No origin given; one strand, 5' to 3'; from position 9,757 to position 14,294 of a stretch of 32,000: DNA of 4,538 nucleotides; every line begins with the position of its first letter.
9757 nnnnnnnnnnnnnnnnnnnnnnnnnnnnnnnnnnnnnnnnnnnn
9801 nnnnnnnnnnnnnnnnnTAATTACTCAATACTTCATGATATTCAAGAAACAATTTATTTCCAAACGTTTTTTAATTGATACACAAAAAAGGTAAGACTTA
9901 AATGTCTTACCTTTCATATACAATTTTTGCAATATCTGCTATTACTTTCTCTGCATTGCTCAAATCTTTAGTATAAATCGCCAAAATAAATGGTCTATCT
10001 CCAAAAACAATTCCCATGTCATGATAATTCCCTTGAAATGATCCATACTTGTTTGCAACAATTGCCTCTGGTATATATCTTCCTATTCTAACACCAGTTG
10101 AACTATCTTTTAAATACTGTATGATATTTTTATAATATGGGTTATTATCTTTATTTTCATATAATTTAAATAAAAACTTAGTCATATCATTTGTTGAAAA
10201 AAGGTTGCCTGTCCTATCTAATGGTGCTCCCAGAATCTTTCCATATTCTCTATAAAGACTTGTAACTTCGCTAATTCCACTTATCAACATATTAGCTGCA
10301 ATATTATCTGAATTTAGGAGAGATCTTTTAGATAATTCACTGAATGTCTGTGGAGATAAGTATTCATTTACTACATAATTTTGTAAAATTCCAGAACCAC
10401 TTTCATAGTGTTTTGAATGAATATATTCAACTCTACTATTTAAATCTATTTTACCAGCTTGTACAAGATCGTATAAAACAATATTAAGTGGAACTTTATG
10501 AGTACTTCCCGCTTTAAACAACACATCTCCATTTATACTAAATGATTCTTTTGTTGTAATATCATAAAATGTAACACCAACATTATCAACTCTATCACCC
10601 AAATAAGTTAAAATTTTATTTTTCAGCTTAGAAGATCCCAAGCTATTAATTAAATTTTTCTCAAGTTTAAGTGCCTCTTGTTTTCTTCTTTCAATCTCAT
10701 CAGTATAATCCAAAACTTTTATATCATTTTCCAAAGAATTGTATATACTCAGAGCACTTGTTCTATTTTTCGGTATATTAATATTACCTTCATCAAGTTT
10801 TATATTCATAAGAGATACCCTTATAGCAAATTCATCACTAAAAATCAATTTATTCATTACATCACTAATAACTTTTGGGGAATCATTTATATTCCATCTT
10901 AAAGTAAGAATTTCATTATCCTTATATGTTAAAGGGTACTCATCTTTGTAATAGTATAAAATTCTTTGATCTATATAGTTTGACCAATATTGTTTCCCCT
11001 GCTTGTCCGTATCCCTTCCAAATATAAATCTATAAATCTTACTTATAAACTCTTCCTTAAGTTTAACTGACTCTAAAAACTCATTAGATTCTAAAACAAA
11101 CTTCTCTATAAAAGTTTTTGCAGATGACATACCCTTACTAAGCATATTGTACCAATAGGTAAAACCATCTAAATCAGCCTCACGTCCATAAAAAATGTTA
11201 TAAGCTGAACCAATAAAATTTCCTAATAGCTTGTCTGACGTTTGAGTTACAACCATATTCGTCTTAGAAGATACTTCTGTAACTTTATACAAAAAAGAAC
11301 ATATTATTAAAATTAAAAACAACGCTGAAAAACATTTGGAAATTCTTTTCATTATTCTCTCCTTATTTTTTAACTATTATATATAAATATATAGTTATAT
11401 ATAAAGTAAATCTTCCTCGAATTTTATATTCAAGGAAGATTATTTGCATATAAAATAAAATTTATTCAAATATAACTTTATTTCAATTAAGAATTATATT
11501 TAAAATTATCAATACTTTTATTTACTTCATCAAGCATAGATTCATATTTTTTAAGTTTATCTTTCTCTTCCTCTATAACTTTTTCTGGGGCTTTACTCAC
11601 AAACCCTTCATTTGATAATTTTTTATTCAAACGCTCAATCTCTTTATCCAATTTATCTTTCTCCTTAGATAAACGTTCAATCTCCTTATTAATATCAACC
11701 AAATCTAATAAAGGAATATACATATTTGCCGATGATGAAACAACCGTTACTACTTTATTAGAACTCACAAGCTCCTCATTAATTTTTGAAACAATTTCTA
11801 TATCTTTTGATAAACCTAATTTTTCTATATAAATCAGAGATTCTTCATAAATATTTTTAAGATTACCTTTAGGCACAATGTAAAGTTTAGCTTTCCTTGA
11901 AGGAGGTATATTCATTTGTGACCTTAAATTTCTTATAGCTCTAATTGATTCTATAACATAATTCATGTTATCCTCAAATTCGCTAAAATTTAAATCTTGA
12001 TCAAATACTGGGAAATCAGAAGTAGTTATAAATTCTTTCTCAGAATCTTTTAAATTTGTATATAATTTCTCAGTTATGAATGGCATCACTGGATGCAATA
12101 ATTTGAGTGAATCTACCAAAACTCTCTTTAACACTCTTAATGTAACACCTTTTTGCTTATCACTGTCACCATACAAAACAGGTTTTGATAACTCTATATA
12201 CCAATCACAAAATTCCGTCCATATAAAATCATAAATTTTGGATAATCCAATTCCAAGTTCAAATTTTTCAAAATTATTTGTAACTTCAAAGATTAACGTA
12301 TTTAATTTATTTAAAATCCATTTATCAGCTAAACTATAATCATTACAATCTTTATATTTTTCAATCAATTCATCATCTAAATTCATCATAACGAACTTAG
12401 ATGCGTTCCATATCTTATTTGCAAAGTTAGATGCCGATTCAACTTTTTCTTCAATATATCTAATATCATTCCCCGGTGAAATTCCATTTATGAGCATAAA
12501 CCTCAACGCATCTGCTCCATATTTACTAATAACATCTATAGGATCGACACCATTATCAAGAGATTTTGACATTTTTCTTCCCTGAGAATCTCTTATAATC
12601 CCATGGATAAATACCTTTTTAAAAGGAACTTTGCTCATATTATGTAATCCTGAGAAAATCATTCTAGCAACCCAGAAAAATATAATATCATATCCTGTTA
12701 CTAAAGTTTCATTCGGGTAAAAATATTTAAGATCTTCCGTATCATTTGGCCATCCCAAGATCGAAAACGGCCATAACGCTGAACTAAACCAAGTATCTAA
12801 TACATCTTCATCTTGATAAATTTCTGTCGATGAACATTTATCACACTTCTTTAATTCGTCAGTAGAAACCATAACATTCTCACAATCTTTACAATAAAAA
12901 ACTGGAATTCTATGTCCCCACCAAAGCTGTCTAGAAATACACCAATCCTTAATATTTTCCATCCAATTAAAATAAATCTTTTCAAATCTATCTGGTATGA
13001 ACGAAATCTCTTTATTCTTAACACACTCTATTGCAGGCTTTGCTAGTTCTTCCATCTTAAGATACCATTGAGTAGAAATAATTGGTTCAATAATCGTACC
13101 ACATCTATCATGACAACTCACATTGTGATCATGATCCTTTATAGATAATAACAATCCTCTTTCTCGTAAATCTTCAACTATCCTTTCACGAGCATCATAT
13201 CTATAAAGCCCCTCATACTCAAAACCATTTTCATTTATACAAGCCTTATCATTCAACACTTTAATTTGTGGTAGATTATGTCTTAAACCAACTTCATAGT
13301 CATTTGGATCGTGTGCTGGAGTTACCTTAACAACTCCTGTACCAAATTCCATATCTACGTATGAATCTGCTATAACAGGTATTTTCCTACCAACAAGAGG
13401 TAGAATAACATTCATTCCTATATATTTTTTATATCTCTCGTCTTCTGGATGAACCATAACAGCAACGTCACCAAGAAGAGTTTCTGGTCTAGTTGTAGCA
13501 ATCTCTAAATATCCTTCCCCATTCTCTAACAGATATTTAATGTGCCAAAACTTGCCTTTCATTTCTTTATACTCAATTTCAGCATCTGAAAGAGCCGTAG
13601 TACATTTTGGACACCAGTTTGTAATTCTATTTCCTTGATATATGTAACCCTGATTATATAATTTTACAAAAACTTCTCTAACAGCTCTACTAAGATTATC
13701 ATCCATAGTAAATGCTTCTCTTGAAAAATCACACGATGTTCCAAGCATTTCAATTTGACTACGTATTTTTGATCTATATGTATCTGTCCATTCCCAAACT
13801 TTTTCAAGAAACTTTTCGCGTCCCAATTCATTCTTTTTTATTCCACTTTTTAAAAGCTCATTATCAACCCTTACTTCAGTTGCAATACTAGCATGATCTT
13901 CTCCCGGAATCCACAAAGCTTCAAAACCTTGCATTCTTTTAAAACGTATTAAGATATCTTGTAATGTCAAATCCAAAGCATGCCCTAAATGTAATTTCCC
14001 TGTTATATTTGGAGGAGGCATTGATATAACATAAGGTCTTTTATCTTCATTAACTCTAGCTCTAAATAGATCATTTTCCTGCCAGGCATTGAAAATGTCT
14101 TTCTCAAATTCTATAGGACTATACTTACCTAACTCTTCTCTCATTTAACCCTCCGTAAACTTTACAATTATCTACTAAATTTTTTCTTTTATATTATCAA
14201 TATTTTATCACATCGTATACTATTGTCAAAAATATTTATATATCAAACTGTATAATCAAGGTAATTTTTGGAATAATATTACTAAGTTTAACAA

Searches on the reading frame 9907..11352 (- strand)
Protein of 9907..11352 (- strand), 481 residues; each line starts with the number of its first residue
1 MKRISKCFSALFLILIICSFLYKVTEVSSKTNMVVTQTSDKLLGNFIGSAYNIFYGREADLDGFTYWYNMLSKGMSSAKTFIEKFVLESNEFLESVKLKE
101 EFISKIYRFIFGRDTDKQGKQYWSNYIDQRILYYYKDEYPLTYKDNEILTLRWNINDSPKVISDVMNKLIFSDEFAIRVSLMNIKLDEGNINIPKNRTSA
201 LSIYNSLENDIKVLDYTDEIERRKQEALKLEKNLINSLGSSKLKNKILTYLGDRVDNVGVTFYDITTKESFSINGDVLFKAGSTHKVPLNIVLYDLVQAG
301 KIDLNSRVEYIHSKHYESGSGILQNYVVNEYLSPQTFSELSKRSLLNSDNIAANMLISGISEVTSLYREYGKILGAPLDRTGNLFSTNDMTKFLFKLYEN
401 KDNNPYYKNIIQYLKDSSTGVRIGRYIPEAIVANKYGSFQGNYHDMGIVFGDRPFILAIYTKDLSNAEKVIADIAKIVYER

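Call 14: search_protein_families(library=pfam, proteins=[window:9907-11352:-], max_evalue=0.00001)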
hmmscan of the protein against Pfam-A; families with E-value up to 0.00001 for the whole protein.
window:9907-11352:- (481 aa): 2 families
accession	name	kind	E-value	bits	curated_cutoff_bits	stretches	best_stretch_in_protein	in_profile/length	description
PF13354.11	Beta-lactamase2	-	7.9e-35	120.6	22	1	259-461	1-214/214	Beta-lactamase enzyme family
PF13946.11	DUF4214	-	3.5e-12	46.6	23.2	1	45-94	22-70/72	Domain of unknown function (DUF4214)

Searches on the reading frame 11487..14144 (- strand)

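Call 15: search_protein_families(library=pfam, proteins=[window:11487-14144:-], max_evalue=0.00001)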
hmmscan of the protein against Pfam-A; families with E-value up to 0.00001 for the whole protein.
window:11487-14144:- (885 aa): 6 families
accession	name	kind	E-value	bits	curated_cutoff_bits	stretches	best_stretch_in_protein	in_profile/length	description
PF00133.28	tRNA-synt_1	-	2.1e-144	481.8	22.7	1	17-561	2-411/414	tRNA synthetases class I (I, L, M and V)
PF08264.19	Anticodon_1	-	7.2e-41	140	25.1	1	607-755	1-147/148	Anticodon-binding domain of tRNA ligase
PF09334.17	tRNA-synt_1g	-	1.8e-27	96.5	20.1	2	357-573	181-376/391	tRNA synthetases class I (M)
PF10458.14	Val_tRNA-synt_C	-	1.1e-20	74.1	25.9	1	817-880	1-64/66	Valyl tRNA synthetase tRNA binding arm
PF13603.12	tRNA-synt_1_2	-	5.4e-11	42.8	25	1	242-300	85-143/185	Leucyl-tRNA synthetase, editing domain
PF01406.26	tRNA-synt_1e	-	8.5e-06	25.8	27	0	506-571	235-299/301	tRNA synthetases class I (C) catalytic domain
